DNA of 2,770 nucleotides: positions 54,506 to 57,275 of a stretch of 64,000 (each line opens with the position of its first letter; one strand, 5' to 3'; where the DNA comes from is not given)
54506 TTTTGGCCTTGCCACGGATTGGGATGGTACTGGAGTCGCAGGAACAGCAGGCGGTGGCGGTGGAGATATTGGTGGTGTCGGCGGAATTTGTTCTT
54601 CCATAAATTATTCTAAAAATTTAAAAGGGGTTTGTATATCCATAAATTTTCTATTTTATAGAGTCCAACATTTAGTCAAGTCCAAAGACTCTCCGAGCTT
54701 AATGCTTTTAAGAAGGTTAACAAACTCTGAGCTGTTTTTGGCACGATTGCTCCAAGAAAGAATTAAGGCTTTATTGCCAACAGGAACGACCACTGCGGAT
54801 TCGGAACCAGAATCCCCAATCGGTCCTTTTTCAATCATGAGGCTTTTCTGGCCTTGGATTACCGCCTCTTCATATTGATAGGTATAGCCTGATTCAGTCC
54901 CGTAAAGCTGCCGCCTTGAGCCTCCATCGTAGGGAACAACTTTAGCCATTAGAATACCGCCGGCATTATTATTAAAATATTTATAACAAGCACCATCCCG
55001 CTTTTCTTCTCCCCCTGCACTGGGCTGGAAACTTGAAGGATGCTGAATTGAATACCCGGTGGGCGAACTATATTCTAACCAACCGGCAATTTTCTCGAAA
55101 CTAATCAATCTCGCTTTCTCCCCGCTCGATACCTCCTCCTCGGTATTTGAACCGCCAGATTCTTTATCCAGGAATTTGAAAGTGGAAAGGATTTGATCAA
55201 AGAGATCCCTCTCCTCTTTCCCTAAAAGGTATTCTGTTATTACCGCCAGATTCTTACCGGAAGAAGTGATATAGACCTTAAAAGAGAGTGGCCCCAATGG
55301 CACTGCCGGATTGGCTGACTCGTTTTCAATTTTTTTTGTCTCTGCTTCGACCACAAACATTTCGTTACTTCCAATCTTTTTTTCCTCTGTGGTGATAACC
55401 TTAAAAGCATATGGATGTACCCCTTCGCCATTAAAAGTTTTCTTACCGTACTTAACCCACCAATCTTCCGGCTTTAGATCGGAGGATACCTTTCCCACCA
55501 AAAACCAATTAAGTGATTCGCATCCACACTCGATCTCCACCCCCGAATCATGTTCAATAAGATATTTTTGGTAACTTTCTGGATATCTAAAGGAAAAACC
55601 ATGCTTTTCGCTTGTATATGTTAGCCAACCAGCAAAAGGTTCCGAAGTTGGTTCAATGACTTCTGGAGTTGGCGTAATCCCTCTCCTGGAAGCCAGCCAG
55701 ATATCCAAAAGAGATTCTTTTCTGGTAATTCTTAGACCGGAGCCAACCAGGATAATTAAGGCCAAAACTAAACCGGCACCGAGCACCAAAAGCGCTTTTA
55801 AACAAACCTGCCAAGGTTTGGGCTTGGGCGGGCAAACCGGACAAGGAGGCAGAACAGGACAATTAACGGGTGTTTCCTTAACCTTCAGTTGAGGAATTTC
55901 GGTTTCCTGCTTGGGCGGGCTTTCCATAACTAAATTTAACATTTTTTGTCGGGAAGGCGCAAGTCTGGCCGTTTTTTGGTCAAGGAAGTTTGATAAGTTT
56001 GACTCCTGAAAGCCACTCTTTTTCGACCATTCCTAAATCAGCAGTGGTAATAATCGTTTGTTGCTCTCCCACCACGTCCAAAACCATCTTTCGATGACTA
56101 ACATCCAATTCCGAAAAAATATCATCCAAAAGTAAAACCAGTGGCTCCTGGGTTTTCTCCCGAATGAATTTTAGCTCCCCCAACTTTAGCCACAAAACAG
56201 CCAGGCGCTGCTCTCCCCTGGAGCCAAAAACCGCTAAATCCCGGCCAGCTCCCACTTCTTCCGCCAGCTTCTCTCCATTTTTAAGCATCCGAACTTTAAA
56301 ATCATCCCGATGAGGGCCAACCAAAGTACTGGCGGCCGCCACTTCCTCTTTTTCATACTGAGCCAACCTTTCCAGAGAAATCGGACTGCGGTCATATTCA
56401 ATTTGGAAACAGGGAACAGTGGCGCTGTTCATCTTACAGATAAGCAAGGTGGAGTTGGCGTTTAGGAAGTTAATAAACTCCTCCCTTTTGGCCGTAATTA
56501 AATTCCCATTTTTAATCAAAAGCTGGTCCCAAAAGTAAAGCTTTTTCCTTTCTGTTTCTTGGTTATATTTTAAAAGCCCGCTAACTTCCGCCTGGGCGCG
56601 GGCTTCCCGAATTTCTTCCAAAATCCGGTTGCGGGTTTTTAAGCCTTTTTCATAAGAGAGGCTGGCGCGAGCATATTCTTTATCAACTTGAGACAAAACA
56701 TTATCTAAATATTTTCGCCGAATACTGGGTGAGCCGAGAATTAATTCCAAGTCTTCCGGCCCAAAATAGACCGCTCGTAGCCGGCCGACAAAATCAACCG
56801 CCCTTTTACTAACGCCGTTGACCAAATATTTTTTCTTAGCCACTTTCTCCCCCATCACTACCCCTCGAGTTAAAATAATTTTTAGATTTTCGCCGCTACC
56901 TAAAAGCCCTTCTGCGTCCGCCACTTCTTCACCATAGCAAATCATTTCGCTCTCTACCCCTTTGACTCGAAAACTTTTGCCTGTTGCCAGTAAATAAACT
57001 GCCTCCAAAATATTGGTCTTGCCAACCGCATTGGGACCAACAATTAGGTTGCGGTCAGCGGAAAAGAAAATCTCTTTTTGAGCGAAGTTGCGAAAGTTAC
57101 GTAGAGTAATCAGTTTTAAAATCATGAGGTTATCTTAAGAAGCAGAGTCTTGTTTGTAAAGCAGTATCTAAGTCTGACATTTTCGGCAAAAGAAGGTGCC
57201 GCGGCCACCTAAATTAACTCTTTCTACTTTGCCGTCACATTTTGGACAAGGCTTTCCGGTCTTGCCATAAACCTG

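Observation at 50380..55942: Array of five tandem paralogous surface-protein genes with a conserved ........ module and evidence of recent gene conversion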

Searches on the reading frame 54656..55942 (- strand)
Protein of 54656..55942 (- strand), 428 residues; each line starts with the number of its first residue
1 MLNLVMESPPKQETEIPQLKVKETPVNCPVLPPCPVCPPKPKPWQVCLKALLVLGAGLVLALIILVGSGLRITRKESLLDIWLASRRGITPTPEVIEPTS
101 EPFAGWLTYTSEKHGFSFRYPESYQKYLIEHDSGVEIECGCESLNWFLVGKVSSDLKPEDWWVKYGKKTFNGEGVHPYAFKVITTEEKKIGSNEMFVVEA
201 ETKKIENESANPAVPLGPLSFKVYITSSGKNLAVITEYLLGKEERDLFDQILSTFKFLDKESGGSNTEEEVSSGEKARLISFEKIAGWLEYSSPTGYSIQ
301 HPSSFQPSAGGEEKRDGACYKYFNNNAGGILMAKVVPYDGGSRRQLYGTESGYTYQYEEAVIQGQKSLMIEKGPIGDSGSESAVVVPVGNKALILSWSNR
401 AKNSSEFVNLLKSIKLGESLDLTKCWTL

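Call 5: search_protein_families(library=pfam, proteins=[window:54656-55942:-], max_evalue=1)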
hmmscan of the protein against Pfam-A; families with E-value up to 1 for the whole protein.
window:54656-55942:- (428 aa): 3 families
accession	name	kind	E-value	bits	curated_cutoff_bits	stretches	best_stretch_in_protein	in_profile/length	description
PF09528.15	Ehrlichia_rpt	-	0.035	14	27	1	192-214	4-26/36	Ehrlichia tandem repeat (Ehrlichia_rpt)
PF01789.22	PsbP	-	0.15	12.5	23.5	0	106-128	3-25/155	PsbP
PF18933.6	PsbP_2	-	0.15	12.5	27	1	107-124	45-62/184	PsbP-like protein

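Call 47: find_encoding_contigs(protein=window:54656-55942:-, flank=3000, max_places=10)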
Protein window:54656-55942:- (428 aa): 7 contigs read that carry it; 6 places shown.
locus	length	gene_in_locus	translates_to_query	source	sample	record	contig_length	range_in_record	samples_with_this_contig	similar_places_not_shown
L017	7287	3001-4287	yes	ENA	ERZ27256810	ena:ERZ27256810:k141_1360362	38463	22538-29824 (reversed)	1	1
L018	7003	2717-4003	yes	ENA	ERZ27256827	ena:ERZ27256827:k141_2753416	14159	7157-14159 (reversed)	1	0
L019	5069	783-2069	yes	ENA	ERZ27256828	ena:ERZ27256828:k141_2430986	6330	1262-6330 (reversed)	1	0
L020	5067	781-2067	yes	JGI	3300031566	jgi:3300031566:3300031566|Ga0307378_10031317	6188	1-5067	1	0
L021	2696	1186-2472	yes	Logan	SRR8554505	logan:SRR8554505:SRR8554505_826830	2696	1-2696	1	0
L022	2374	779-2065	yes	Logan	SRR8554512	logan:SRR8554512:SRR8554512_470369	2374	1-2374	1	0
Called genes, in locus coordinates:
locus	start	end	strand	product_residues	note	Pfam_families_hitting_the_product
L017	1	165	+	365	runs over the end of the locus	PF13439:Glyco_transf_4 (weak), PF20706:GT4-conflict (faint), PF00534:Glycos_transf_1, PF13692:Glyco_trans_1_4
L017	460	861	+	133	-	PF00583:Acetyltransf_1, PF13673:Acetyltransf_10, PF13508:Acetyltransf_7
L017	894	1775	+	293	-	PF01149:Fapy_DNA_glyco, PF06831:H2TH, PF06827:zf-FPG_IleRS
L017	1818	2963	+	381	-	PF02463:SMC_N, PF13175:AAA_15, PF13476:AAA_23, PF13304:AAA_21 (faint)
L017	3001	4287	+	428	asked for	-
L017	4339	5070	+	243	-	-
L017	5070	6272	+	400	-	-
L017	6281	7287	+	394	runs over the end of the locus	-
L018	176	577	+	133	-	PF00583:Acetyltransf_1, PF13673:Acetyltransf_10, PF13508:Acetyltransf_7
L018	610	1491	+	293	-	PF01149:Fapy_DNA_glyco, PF06831:H2TH, PF06827:zf-FPG_IleRS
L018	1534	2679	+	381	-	PF02463:SMC_N, PF13175:AAA_15, PF13476:AAA_23, PF13304:AAA_21 (faint)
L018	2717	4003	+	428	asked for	-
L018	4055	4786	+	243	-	-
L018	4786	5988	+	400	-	-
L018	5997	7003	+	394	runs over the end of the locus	-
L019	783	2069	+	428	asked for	-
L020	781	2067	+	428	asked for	-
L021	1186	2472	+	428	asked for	-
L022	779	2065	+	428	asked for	-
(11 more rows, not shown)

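Call 68: search_protein_families(library=ncbifam, proteins=[window:54656-55942:-], max_evalue=0.1)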
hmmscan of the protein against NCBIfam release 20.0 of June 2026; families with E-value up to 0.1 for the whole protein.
window:54656-55942:- (428 aa): 1 family
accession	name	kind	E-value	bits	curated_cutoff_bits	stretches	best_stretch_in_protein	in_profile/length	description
TIGR02202.1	Ehrlichia_rpt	equivalog_domain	0.056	13.5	80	0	191-214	9-32/77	tandem repeat effector nucleomodulin TRP120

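Call 69: search_protein_families(library=padloc, proteins=[window:54656-55942:-], max_evalue=0.1)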
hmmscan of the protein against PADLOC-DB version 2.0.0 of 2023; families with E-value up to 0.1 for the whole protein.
window:54656-55942:- (428 aa): 0 families

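Call 87: predict_structure(alignment_id=A4)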
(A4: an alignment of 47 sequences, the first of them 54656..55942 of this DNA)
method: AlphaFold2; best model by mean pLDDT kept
length: 428 residues; sequences in the alignment: 47
mean_pLDDT: 71.9   pTM: 0.46
mean pLDDT of the five models: 71.9, 71.8, 71.6, 71.5, 71.1
residues with pLDDT >= 90: 125; 70-90: 110; 50-70: 109; < 50: 84
segments of 3 or more residues with pLDDT < 50: 26-28, 69-81, 83-98, 162-177, 204-210, 212-216, 262-275
pLDDT, mean of each block of 10 residues (from residue 1): 56 54 48 55 60 77 65 44 41 43 86 86 74 72 53 56 43 47 67 68 49 53 76 74 82 84 39 53 82 97 94 96 93 97 94 93 94 80 97 96 92 96 89
secondary structure, 60 per line:
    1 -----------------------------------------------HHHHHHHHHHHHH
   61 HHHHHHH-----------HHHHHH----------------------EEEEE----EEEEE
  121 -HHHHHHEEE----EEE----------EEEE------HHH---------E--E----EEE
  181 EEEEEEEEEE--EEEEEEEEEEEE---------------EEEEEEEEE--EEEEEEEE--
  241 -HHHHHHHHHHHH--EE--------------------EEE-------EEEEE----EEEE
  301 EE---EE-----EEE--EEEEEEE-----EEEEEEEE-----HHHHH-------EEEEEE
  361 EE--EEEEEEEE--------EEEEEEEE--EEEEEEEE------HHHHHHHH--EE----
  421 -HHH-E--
elements in order: H48-67 H79-84 E107-111 E116-120 H122-127 E128-130 E135-137 E148-151 E178-190 E193-204 E220-228 E231-238 H242-253 E278-280 E288-292 E297-302 E313-315 E318-324 E330-337 H343-347 E355-362 E365-372 E381-388 E391-398 H405-412

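Call 89: fold_search(model_id=the predicted structure, library=pdb)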
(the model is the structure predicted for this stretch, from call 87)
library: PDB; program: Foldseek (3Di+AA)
matches with E <= 10: 1207; with E <= 0.001: 22
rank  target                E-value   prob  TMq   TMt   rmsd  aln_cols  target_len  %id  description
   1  9i4t_P                1.3e-05  1.00  0.23  0.51   5.0       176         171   18  Photosystem II from Arabidopsis thaliana (released 2026-03-25)
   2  8z9d_P                1.5e-05  1.00  0.24  0.48  12.2       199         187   16  cryo-EM structure of PSII-LHCII megacomplex from spinach (released 2024-11-13)
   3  5xnl_P                3.0e-05  1.00  0.24  0.50   5.2       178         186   16  Structure of stacked C2S2M2-type PSII-LHCII supercomplex from Pisum sativum (released 2017-09-20)
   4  2xb3                  3.0e-05  1.00  0.23  0.52   6.9       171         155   16  The Structure of Cyanobacterial PsbP (released 2010-08-25)
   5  1v2b_B                3.7e-05  1.00  0.24  0.58   4.6       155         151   19  Crystal Structure of PsbP Protein in the Oxygen-Evolving Complex of Photosystem II from Higher Plants (released 2004-05-18)
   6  1v2b_A                4.7e-05  1.00  0.24  0.61   4.7       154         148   16  Crystal Structure of PsbP Protein in the Oxygen-Evolving Complex of Photosystem II from Higher Plants (released 2004-05-18)
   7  9gnw_P                5.2e-05  1.00  0.23  0.48   5.7       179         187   15  Universal PSII assembly intermediate (released 2025-09-17)
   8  2vu4                  6.5e-05  1.00  0.24  0.62   4.3       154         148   18  Structure of PsbP protein from Spinacia oleracea at 1.98 A resolution (released 2009-07-21)
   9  2lnj_MODEL_1_A        8.3e-05  1.00  0.24  0.52  10.1       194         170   14  Solution Structure of Cyanobacterial PsbP (CyanoP) from Synechocystis sp. PCC 6803 (released 2012-06-06)
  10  3jcu_P                9.7e-05  1.00  0.24  0.51   5.1       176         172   18  Cryo-EM structure of spinach PSII-LHCII supercomplex at 3.2 Angstrom resolution (released 2016-05-25)
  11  4rth_A                9.7e-05  1.00  0.24  0.52   5.1       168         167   15  The crystal structure of PsbP from Zea mays (released 2015-03-11)
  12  9grx_0                1.0e-04  1.00  0.24  0.55   7.3       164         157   10  NDH-PSI-LHCI supercomplex from S. oleracea (released 2025-02-12)
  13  4rth_B                1.1e-04  1.00  0.23  0.51   5.8       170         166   15  The crystal structure of PsbP from Zea mays (released 2015-03-11)
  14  4rti                  1.3e-04  1.00  0.24  0.51   5.3       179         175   17  The crystal structure of PsbP from Spinacia oleracea (released 2015-03-11)
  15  5h7z_B                1.5e-04  0.99  0.17  0.23  19.9       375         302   10  Apo structure of immunity protein TplEi of T6SS from Pseudomonas aeruginosa (released 2017-10-04)
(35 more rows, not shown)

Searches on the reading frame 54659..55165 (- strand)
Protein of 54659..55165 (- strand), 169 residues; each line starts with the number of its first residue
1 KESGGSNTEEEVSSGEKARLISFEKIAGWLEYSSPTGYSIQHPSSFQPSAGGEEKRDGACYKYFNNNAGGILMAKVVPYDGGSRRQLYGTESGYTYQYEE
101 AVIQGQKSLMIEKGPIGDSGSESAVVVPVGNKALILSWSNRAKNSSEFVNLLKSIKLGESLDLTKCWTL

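Call 70: find_homologous_proteins(query=window:54659-55165:-)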
Query window:54659-55165:- (169 aa): 4 proteins with E <= 0.001 among 53 candidates.
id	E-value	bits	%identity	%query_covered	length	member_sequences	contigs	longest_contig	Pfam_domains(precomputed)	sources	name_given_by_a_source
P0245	4.8e-48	181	59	88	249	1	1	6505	-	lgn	-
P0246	5.9e-44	168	48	95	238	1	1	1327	-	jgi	jgi:hypothetical protein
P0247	2.4e-40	156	70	62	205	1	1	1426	-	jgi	-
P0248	1.5e-37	147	49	97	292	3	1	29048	-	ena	-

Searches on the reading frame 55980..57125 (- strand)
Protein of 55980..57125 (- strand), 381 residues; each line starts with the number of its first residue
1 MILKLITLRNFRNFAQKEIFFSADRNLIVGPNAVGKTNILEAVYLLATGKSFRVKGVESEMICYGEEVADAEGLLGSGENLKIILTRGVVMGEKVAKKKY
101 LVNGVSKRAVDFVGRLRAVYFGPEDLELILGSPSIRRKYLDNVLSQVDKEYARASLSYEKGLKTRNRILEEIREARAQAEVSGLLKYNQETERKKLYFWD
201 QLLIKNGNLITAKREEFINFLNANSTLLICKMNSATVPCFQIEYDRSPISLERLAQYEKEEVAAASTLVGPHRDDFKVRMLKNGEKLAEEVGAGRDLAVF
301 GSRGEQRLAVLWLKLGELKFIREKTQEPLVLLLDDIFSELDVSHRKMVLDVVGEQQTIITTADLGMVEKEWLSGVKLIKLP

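Call 26: find_related_loci(query=A2, collection=genome_contigs, flank=10000)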
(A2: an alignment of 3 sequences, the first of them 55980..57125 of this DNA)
Query A2 (381 aa) in genome_contigs; peptide patterns used: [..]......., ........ (x = any residue, [..] = any of these).
74 stretches matched a pattern; 4 encode a relative of the query (tblastn E <= 1e-3); 4 distinct loci.
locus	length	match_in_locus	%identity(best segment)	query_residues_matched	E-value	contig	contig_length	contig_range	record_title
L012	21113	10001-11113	63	1-380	1e-149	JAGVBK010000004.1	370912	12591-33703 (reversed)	MAG: Candidatus Shapirobacteria bacterium isolate DeMMO6_54 c_000000064601, whole genome shotgun sequence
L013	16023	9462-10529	61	1-379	4e-143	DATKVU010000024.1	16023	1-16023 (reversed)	MAG TPA_asm: Clostridia bacterium isolate SMAG_U14141 k141_2882767, whole genome shotgun sequence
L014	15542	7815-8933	63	1-380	4e-154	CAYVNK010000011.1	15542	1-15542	MAG TPA_asm: uncultured Gammaproteobacteria bacterium isolate binchicken_co387_100 genome assembly, contig: NODE_4429_le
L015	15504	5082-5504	30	1-129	8e-6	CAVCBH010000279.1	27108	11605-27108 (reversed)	bacterium isolate SRR8978372_cleanbin_000003 genome assembly, contig: Spades_SRR8978372_contig_67, whole genome shotgun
